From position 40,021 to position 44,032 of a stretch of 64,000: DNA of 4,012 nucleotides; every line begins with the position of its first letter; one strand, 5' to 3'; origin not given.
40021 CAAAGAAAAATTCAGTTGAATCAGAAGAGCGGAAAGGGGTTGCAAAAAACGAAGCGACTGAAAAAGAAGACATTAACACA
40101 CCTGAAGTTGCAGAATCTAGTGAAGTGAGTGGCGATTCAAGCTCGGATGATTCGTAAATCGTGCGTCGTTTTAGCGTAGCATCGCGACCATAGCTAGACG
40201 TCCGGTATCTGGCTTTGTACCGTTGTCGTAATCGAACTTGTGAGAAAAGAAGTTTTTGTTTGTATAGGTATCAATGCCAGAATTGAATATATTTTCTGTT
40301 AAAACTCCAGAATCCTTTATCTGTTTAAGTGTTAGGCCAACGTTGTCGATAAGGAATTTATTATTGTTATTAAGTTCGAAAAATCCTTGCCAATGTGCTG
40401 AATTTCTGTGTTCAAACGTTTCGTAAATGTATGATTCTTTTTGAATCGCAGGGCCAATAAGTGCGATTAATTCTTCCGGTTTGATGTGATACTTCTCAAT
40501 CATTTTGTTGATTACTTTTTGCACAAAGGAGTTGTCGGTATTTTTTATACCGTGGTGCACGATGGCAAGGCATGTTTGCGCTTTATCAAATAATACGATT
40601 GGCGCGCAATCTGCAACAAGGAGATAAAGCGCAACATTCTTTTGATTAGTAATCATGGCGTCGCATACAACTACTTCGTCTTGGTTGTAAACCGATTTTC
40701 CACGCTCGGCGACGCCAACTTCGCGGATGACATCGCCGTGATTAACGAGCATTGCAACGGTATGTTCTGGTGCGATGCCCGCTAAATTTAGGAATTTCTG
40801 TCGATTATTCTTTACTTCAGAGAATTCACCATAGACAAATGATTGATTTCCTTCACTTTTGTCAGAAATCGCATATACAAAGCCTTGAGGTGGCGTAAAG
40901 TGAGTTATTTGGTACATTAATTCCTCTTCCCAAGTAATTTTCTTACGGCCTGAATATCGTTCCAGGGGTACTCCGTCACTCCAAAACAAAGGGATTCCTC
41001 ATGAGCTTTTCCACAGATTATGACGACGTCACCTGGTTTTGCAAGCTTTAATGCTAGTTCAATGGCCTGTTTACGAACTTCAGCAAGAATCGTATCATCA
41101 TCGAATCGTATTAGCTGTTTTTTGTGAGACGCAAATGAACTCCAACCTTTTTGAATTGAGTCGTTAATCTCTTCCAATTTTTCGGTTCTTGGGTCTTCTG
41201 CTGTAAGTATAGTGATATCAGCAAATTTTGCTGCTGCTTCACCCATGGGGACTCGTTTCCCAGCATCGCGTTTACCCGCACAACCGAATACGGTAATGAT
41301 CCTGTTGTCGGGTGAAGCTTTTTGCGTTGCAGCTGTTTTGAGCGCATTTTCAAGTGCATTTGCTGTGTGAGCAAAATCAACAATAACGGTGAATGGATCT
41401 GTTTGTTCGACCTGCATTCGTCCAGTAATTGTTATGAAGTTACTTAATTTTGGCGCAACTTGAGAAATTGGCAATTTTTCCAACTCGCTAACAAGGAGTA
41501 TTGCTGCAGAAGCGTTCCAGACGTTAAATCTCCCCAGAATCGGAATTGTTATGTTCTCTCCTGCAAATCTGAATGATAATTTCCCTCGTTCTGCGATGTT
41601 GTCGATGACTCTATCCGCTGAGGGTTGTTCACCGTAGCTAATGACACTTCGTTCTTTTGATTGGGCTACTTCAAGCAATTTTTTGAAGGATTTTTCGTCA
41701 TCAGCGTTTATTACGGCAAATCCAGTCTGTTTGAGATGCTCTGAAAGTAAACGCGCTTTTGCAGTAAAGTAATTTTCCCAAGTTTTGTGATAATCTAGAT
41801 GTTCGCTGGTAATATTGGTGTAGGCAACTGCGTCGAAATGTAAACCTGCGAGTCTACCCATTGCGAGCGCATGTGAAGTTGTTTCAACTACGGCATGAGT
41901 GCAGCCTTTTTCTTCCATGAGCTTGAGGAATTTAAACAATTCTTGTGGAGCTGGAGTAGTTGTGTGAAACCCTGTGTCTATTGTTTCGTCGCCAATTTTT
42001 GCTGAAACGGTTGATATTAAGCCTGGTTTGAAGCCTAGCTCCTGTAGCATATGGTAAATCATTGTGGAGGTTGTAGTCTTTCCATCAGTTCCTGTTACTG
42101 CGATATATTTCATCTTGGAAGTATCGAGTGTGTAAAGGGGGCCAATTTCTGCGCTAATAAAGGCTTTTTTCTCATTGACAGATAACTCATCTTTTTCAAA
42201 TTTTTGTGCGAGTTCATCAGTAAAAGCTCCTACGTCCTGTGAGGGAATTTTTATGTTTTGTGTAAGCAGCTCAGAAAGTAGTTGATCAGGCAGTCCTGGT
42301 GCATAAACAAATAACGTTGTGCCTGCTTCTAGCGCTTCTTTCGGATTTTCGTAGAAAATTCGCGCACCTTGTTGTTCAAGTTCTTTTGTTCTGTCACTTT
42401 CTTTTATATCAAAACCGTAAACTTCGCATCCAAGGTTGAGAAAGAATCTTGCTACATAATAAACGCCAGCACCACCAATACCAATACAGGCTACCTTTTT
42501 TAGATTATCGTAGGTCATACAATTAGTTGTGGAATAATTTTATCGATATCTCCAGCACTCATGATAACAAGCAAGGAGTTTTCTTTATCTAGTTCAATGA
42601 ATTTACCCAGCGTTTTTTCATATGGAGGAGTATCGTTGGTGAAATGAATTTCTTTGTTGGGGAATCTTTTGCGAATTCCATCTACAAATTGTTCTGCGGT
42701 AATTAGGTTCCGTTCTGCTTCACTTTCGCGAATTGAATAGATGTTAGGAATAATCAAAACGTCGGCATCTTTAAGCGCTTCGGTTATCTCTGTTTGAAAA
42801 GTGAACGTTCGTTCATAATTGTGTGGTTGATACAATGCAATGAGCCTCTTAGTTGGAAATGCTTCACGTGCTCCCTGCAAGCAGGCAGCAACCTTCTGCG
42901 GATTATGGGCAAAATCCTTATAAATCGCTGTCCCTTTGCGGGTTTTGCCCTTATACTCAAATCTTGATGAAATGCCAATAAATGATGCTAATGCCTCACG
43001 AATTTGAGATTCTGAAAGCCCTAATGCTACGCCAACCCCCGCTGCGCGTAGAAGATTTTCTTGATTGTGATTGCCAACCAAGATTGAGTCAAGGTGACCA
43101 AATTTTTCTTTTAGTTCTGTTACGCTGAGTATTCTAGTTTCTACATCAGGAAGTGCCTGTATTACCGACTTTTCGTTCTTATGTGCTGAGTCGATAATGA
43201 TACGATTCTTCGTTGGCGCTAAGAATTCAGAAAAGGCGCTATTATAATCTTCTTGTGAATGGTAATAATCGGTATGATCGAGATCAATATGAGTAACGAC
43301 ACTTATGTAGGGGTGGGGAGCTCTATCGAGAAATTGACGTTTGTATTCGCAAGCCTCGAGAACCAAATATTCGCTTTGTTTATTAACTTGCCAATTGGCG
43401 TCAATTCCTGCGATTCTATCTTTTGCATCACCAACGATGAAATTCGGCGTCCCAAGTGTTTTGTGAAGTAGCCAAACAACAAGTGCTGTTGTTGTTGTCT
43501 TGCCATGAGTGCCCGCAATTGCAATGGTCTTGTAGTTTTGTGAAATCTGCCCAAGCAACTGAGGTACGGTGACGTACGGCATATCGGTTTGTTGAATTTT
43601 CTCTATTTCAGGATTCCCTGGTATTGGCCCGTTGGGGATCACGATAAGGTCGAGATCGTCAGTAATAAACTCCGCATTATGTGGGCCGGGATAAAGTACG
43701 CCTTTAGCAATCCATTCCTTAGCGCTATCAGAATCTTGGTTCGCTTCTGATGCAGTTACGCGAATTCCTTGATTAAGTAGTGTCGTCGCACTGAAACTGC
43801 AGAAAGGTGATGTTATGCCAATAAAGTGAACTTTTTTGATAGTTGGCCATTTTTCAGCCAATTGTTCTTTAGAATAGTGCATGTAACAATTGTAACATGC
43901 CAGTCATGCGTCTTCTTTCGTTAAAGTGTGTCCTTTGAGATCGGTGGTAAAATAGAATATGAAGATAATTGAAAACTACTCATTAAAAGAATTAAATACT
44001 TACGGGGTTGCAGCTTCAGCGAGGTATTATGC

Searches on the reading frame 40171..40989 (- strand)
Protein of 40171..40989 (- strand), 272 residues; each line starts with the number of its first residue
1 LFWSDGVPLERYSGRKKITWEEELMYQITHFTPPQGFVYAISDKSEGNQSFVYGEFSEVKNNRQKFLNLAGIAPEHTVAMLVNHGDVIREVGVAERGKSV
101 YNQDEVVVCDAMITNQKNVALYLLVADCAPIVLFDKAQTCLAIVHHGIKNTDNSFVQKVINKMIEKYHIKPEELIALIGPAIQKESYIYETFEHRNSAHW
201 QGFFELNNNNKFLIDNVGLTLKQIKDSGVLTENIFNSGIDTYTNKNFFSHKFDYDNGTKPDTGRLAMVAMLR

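Call 96: search_protein_families(library=pfam, proteins=[window:40171-40989:-], max_evalue=0.001)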
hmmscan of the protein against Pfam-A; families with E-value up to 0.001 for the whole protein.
window:40171-40989:- (272 aa): 1 family
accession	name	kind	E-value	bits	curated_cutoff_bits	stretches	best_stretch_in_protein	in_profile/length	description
PF02578.20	Cu-oxidase_4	-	6.5e-42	144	22.9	1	57-269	26-237/238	Multi-copper polyphenol oxidoreductase laccase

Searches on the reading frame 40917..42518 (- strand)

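Call 96: search_protein_families(library=pfam, proteins=[window:40917-42518:-], max_evalue=0.001)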
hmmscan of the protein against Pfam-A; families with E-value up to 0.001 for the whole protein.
window:40917-42518:- (533 aa): 3 families
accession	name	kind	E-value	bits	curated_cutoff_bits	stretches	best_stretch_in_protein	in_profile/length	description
PF08245.18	Mur_ligase_M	-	1.4e-46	159.4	24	1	141-342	1-199/200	Mur ligase middle domain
PF02875.26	Mur_ligase_C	-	2.7e-29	103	28.4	1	366-504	1-126/127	Mur ligase, glutamate ligase domain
PF01225.30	Mur_ligase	-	1.9e-10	41.4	21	1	9-107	2-94/95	Mur ligase family, catalytic domain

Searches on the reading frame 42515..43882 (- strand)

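Call 96: search_protein_families(library=pfam, proteins=[window:42515-43882:-], max_evalue=0.001)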
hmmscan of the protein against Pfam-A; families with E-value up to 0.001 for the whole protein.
window:42515-43882:- (455 aa): 3 families
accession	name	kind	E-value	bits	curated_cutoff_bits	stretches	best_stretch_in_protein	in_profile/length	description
PF08245.18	Mur_ligase_M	-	3.9e-16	60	24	1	122-254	1-145/200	Mur ligase middle domain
PF02875.26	Mur_ligase_C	-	5.1e-10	40.7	28.4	1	307-443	2-126/127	Mur ligase, glutamate ligase domain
PF01225.30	Mur_ligase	-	5.3e-07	30.4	21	1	17-117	1-94/95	Mur ligase family, catalytic domain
